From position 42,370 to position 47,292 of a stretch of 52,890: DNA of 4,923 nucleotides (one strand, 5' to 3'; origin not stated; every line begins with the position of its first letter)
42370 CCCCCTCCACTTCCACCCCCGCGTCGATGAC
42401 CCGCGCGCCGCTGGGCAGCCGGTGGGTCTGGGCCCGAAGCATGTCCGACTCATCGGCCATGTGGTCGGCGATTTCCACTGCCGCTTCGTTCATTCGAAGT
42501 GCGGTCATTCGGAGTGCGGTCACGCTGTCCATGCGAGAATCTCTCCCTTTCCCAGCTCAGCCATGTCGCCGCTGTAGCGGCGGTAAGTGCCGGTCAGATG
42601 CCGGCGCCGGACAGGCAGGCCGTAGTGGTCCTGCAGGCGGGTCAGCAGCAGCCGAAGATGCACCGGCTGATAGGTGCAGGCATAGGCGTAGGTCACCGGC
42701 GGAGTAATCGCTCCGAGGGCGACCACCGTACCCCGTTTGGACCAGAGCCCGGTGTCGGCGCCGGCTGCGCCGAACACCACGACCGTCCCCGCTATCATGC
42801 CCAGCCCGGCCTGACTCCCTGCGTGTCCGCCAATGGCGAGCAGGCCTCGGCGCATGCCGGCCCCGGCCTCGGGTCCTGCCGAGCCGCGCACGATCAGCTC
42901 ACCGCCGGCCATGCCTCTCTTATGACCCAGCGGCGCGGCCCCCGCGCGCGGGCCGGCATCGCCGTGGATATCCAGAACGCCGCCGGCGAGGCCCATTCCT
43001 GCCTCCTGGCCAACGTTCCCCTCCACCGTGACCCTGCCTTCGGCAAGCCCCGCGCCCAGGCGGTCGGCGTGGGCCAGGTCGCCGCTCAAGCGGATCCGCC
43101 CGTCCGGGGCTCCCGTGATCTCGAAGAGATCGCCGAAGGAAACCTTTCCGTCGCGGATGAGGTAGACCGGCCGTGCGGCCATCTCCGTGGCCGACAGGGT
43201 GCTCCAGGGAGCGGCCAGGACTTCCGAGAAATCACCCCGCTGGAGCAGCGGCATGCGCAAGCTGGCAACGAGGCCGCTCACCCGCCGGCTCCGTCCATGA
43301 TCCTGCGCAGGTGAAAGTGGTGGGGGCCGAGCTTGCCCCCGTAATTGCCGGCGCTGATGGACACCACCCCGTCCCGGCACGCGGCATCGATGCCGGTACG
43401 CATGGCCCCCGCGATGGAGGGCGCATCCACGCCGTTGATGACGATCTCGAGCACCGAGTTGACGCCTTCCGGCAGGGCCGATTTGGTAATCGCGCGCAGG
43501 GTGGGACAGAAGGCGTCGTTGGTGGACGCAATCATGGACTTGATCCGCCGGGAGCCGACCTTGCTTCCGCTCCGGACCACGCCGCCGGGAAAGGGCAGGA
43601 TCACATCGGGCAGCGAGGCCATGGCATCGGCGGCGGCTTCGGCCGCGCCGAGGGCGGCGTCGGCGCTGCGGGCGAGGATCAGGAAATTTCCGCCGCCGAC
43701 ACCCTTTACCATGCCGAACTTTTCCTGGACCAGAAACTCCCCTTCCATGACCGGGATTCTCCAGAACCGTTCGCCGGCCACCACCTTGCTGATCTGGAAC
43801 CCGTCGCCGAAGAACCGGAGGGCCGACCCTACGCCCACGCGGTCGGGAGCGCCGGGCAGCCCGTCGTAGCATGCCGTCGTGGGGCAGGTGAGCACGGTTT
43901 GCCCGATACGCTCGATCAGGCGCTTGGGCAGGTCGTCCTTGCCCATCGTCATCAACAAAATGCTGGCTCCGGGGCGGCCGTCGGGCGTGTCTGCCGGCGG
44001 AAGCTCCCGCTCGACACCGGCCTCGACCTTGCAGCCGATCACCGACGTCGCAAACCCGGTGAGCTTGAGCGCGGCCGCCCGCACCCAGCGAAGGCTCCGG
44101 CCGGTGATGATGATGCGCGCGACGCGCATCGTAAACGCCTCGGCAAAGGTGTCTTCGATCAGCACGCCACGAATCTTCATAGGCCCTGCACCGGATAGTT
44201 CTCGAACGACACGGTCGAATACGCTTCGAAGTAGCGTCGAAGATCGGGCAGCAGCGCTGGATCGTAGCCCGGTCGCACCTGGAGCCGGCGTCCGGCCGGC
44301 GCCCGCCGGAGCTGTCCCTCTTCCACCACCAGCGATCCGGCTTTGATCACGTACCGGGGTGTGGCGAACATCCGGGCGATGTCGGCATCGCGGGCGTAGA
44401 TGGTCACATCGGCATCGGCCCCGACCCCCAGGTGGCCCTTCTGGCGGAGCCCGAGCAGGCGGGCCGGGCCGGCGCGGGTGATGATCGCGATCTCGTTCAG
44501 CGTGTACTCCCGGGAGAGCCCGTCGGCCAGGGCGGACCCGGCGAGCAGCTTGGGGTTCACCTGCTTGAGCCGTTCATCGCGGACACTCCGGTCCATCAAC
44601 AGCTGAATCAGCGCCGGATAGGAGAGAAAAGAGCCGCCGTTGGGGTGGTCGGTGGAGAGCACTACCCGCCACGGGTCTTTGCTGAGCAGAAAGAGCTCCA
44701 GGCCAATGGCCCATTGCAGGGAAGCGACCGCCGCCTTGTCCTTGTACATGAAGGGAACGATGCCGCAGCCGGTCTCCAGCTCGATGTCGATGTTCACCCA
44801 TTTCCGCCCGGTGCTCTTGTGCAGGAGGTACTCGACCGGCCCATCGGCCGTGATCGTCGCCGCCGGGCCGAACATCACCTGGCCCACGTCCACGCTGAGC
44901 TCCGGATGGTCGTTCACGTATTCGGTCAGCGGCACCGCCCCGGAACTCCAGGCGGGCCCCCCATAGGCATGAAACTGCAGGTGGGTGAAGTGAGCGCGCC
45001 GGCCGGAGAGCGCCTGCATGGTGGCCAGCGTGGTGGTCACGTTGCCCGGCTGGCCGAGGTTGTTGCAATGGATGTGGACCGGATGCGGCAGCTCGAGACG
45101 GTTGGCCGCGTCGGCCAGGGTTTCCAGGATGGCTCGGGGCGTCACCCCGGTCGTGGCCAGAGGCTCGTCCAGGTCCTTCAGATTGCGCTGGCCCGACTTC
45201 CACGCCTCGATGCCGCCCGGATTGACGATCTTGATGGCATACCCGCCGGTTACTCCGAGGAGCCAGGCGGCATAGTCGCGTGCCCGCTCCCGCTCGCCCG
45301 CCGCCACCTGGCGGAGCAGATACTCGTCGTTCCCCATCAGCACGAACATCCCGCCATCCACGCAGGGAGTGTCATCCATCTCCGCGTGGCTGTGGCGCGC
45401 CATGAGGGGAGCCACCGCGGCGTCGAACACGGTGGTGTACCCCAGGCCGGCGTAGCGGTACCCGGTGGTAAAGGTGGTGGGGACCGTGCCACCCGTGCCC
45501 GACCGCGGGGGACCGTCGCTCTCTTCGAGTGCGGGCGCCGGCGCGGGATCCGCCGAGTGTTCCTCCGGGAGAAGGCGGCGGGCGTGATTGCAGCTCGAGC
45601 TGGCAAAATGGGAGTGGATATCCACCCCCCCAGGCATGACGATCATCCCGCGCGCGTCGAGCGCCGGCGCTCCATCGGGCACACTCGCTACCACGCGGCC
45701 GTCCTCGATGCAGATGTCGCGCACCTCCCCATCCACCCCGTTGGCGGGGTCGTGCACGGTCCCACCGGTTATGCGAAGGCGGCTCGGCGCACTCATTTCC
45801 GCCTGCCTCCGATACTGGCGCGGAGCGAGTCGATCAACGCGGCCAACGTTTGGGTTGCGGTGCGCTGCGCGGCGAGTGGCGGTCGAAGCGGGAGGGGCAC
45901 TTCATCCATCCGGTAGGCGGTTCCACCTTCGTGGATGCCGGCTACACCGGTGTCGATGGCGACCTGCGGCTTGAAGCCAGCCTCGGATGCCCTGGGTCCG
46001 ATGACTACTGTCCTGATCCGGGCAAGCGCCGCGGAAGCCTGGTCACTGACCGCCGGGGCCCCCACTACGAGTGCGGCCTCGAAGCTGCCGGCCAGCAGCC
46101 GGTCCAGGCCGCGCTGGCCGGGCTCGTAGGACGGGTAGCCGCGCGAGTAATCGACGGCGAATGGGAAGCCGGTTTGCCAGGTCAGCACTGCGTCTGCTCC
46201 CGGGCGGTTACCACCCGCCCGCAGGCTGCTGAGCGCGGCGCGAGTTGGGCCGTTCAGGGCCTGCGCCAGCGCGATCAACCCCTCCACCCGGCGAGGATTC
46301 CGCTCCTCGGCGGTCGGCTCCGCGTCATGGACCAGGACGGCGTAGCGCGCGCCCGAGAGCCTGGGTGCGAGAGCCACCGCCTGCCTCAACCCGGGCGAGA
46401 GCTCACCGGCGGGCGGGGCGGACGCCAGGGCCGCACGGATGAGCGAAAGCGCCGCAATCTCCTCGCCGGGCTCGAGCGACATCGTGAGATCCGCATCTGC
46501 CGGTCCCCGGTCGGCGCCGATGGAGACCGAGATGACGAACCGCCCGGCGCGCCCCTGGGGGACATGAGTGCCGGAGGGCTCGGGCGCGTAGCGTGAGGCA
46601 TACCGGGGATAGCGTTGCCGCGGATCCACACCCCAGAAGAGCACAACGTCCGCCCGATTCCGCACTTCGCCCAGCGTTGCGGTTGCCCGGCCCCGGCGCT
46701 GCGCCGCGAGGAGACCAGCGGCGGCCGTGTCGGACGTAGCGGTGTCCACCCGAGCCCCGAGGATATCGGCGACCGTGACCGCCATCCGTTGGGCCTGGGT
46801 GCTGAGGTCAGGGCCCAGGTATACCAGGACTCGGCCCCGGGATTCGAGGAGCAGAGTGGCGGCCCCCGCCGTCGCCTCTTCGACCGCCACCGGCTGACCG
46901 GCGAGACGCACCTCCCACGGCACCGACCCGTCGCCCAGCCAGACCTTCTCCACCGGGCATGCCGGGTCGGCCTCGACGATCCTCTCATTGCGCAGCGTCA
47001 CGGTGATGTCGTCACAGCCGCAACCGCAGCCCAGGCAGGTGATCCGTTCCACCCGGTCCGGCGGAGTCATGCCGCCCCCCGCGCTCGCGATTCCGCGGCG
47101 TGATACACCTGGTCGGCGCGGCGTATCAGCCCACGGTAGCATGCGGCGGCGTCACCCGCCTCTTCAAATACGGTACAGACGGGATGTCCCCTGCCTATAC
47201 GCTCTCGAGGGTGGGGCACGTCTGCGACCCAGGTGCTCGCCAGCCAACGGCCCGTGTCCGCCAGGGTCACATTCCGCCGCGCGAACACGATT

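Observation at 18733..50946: A ~32-kb C1 supercluster: XoxF methanol oxidation, the full H4MPT formaldehyde-oxidation route, and H4MPT/methanofuran cofactor biosynthesis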

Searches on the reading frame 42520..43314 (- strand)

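Call 8: search_protein_families(library=pfam, proteins=[window:42520-43314:-], max_evalue=0.01)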
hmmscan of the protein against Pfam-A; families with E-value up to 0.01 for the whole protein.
window:42520-43314:- (264 aa): 1 family
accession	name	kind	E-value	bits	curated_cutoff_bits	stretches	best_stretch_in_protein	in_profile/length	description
PF01493.24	GXGXG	-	0.0067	16.4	32.5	0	88-203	25-147/190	GXGXG motif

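Call 28: search_protein_families(library=ncbifam, proteins=[window:42520-43314:-], max_evalue=0.001)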
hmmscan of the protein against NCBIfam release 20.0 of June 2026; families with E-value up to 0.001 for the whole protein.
window:42520-43314:- (264 aa): 2 families
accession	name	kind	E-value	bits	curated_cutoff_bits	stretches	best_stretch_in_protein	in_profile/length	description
TIGR03122.1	one_C_dehyd_C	equivalog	1.2e-42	146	130.65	2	105-260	112-259/260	formylmethanofuran dehydrogenase subunit C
NF042910.1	FMH_DH_FwdC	exception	2.1e-21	76.2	340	1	72-253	82-253/271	tungsten-dependent formylmethanofuran dehydrogenase subunit FwdC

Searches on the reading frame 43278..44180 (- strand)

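Call 7: search_protein_families(library=pfam, proteins=[window:43278-44180:-], max_evalue=0.01)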
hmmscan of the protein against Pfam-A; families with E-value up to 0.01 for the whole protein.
window:43278-44180:- (300 aa): 2 families
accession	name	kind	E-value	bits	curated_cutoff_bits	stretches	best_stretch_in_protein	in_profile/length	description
PF02741.20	FTR_C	-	4.7e-61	205.6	25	1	147-294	1-149/149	FTR, proximal lobe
PF01913.23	FTR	-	1.6e-57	193.8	27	1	1-144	1-142/142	Formylmethanofuran-tetrahydromethanopterin formyltransferase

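Call 28: search_protein_families(library=ncbifam, proteins=[window:43278-44180:-], max_evalue=0.001)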
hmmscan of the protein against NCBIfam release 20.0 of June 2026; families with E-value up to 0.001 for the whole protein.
window:43278-44180:- (300 aa): 2 families
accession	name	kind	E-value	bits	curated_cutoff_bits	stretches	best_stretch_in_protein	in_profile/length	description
NF002554.0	PRK02114.1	subfamily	1.4e-131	438.3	297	1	1-295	1-296/297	formylmethanofuran--tetrahydromethanopterin N-formyltransferase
TIGR03119.1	one_C_fhcD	equivalog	1.3e-126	421.9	292.6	1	8-293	1-287/288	formylmethanofuran--tetrahydromethanopterin N-formyltransferase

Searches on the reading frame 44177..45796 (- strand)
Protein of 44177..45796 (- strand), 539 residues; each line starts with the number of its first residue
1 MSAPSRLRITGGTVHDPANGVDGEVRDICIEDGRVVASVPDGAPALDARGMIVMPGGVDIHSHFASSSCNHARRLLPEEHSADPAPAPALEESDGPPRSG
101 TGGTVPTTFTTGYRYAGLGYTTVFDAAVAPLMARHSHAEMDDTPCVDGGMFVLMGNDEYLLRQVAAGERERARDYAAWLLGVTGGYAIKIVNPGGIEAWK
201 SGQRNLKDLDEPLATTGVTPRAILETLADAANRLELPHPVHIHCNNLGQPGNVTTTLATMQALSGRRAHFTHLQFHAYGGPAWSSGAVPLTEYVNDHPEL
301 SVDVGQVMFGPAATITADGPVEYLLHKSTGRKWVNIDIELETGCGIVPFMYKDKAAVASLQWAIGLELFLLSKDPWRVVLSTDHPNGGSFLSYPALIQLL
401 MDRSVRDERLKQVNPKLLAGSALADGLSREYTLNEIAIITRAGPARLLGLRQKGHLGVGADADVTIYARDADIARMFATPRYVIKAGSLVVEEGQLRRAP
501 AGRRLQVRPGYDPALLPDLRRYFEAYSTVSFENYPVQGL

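Call 7: search_protein_families(library=pfam, proteins=[window:44177-45796:-], max_evalue=0.01)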
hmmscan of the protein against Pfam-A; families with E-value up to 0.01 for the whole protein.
window:44177-45796:- (539 aa): 2 families
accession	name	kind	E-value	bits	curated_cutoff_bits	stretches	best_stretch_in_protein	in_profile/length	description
PF07969.17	Amidohydro_3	-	2.5e-50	172.8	29.7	1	46-491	3-472/472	Amidohydrolase family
PF01979.26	Amidohydro_1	-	1.8e-05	24.6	25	0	442-469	292-320/345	Amidohydrolase family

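Call 28: search_protein_families(library=ncbifam, proteins=[window:44177-45796:-], max_evalue=0.001)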
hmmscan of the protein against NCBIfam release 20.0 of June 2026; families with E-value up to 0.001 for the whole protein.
window:44177-45796:- (539 aa): 33 families (the best 25 are shown)
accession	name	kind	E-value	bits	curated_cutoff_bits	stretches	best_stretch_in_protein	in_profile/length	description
TIGR03121.1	one_C_dehyd_A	equivalog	1.7e-205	683.5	392.75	1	7-537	2-548/556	formylmethanofuran dehydrogenase subunit A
NF042911.1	FMH_DH_FwdA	exception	2.6e-162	541.2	950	1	9-537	4-554/569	tungsten-dependent formylmethanofuran dehydrogenase subunit FwdA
NF006689.0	PRK09237.1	equivalog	9.6e-14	50.7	371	1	9-64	7-66/383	amidohydrolase/deacetylase family metallohydrolase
NF006560.0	PRK09061.1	subfamily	1.3e-13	50.1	340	1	5-66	26-89/517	amidohydrolase family protein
NF009941.0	PRK13404.1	subfamily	5.6e-12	45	647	1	22-70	18-69/478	dihydropyrimidinase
NF004839.0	PRK06189.1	equivalog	3.3e-10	39.2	631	1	423-470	344-392/451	allantoinase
NF002668.0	PRK02382.1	equivalog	3.7e-10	39.1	452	1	22-71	10-64/436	dihydroorotase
TIGR03178.1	allantoinase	equivalog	1e-09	37.7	357.85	1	424-471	340-387/441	allantoinase AllB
NF005791.0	PRK07627.1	equivalog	2.3e-09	36.7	442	1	6-74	2-74/425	dihydroorotase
TIGR02033.1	D-hydantoinase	equivalog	3e-09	36.3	393.25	1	9-68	3-64/454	dihydropyrimidinase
NF006559.0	PRK09060.1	equivalog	3.8e-09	35.4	482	0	8-75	8-76/444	dihydroorotase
NF006839.0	PRK09357.1-4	equivalog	3.6e-07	29.2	576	1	9-68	4-66/422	dihydroorotase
NF009060.0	PRK12394.1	equivalog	2.5e-06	26.5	442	1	9-66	7-67/381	metallo-dependent hydrolase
NF006844.0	PRK09357.2-5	equivalog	6.6e-06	25.4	701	1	6-65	3-65/422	dihydroorotase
NF011987.0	PRK15446.2-3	subfamily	8.2e-06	24.9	253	0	442-477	338-374/395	alpha-D-ribose 1-methylphosphonate 5-triphosphate diphosphatase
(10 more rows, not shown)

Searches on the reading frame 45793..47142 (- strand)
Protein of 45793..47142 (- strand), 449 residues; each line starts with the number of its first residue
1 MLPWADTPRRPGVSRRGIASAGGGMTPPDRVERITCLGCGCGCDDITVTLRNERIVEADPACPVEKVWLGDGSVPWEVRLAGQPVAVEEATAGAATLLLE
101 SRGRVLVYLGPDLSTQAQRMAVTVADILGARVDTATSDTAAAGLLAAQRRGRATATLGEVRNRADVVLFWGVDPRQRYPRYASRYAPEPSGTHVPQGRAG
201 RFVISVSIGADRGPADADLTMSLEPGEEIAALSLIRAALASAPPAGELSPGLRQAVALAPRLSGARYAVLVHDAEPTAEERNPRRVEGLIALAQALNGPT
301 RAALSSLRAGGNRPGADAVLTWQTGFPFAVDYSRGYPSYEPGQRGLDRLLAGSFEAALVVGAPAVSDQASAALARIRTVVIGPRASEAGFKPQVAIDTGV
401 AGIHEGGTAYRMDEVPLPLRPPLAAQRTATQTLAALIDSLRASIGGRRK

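Call 7: search_protein_families(library=pfam, proteins=[window:45793-47142:-], max_evalue=0.01)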
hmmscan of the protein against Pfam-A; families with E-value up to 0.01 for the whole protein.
window:45793-47142:- (449 aa): 0 families

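Call 28: search_protein_families(library=ncbifam, proteins=[window:45793-47142:-], max_evalue=0.001)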
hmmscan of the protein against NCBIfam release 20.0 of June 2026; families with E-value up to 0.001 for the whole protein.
window:45793-47142:- (449 aa): 1 family
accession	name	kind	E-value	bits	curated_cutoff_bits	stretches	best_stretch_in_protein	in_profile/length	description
TIGR03129.1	one_C_dehyd_B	equivalog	7.2e-78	262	327.8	1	34-438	2-419/421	formylmethanofuran dehydrogenase subunit B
